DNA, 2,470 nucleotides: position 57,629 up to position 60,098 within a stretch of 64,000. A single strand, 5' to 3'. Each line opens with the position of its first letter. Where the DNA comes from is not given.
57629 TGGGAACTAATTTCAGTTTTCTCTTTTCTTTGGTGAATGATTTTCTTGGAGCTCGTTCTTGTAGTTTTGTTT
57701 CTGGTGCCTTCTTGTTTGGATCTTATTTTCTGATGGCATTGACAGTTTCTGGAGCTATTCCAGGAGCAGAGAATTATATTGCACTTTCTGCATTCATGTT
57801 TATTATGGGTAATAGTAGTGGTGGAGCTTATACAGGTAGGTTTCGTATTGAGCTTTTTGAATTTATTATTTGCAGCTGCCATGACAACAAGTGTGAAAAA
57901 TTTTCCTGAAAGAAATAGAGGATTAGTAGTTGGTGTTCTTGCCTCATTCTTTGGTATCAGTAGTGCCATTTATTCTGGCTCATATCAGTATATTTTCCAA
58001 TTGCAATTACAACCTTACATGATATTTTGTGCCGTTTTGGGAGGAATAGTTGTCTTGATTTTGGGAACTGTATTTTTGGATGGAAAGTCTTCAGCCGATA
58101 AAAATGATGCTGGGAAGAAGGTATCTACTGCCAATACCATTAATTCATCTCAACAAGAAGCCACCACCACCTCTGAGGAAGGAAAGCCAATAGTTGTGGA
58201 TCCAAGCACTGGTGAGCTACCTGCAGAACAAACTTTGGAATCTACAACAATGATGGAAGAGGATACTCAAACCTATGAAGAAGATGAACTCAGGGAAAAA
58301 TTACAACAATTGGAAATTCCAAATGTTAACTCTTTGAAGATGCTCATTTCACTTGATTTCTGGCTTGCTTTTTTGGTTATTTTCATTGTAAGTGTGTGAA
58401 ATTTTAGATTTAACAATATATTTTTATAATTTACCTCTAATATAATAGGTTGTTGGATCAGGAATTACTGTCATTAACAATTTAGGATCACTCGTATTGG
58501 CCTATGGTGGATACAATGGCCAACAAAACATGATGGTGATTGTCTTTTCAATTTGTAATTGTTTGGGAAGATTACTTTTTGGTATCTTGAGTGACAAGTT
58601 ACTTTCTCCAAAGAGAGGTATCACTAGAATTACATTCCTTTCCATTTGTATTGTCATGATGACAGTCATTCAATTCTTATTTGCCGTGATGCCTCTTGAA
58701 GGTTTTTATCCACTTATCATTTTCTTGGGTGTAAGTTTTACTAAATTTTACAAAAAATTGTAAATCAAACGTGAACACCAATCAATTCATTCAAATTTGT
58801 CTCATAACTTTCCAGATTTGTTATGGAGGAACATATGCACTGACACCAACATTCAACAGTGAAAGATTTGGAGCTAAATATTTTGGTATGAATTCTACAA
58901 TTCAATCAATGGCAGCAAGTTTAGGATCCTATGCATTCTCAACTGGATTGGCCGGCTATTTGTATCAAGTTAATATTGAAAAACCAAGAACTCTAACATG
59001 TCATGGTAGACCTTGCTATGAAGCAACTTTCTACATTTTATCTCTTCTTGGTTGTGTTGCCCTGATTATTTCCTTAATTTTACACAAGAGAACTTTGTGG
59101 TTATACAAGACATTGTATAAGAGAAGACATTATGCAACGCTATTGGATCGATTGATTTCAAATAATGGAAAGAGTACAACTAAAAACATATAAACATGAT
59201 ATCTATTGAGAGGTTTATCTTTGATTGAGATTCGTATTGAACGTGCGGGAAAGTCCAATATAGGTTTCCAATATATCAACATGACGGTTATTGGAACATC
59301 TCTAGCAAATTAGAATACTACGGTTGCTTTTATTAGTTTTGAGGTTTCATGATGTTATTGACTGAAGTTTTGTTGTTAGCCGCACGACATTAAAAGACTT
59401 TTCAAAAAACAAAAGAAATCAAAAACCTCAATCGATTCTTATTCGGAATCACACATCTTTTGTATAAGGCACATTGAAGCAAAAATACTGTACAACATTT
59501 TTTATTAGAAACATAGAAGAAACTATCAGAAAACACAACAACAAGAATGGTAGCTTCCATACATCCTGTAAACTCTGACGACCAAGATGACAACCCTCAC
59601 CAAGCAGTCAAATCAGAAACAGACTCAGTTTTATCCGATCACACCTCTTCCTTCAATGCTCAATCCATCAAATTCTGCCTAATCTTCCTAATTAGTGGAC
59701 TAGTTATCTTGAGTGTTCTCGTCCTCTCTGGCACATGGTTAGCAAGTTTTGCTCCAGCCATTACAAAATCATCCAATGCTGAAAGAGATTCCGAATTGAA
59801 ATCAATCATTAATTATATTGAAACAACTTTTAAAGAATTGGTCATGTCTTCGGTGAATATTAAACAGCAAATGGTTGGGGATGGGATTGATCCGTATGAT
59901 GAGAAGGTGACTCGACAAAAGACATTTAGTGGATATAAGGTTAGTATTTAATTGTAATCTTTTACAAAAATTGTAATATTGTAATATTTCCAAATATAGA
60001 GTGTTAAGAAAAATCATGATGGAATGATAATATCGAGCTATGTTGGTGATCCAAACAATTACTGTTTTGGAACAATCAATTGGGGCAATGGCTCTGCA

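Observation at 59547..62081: Receptor-like protein with a Cache/CHASE-like ectodomain, two TM helices and a degenerate class III cyclase domain plus TPR tail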

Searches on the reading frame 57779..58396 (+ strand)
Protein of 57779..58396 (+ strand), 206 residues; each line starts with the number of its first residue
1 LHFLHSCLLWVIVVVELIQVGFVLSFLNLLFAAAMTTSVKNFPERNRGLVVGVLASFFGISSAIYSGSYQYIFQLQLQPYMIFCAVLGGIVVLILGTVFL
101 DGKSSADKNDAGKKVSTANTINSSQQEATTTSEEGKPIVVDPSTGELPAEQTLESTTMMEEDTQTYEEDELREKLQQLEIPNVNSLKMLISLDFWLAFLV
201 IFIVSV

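Call 59: search_protein_families(library=pfam, proteins=[window:57779-58396:+], max_evalue=0.0001)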
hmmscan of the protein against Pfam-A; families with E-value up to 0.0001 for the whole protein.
window:57779-58396:+ (206 aa): 2 families
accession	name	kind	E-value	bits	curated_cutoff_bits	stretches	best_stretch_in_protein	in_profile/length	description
PF06813.19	Nodulin-like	-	3.2e-11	43.6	24.7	1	32-104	115-186/250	Nodulin-like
PF07690.21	MFS_1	-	1e-08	35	33.4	1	16-167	87-188/347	Major Facilitator Superfamily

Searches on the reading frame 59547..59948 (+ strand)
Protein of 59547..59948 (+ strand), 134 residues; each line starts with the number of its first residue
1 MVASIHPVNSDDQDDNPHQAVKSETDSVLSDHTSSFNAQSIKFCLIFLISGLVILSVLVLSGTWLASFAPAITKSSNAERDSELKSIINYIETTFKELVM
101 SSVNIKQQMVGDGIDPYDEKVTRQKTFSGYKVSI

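Call 4: search_protein_families(library=pfam, proteins=[window:59547-59948:+], max_evalue=10)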
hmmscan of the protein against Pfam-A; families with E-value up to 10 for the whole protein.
window:59547-59948:+ (134 aa): 1 family
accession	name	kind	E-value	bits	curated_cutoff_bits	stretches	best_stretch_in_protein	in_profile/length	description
PF19355.4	DUF5932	-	0.11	12.8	23.7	1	86-127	5-46/111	Family of unknown function (DUF5932)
